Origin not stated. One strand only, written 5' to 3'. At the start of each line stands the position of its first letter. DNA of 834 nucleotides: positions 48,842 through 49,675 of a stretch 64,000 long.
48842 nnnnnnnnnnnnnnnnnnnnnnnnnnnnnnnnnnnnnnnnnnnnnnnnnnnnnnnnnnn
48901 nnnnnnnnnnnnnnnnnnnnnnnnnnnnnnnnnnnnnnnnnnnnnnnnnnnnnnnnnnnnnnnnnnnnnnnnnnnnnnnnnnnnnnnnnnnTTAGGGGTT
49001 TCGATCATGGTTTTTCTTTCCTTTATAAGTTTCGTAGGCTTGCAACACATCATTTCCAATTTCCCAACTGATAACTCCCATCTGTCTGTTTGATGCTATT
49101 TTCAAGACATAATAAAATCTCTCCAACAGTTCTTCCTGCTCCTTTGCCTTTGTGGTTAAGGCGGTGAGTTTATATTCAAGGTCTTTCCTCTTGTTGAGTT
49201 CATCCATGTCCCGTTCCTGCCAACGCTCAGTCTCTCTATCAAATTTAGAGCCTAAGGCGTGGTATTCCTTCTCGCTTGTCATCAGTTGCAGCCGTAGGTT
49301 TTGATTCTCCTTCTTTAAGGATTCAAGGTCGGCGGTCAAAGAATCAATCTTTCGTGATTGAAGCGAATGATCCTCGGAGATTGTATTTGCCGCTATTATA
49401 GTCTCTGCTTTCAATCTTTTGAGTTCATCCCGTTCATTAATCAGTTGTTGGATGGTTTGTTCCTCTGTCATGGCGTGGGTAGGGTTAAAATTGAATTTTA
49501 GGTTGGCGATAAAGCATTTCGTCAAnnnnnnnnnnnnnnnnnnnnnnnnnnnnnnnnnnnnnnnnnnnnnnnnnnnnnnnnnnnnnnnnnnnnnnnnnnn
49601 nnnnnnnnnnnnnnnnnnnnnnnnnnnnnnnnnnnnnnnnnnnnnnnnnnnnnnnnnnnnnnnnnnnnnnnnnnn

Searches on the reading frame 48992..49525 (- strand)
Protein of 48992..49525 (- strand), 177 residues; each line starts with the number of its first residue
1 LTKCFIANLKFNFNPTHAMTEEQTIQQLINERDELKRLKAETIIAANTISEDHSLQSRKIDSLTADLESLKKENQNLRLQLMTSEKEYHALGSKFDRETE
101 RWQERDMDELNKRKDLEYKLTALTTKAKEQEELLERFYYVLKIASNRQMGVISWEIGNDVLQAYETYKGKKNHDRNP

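Call 68: search_protein_families(library=pfam, proteins=[window:48992-49525:-], max_evalue=0.01)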
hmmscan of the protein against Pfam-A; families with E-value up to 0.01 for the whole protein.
window:48992-49525:- (177 aa): 2 families
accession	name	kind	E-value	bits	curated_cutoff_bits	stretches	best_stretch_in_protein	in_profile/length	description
PF02183.23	HALZ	-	0.00028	21.4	28.1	1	61-82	15-36/43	Homeobox associated leucine zipper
PF24670.1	DUF7653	-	0.0013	19.3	27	1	58-132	5-83/125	Domain of unknown function (DUF7653)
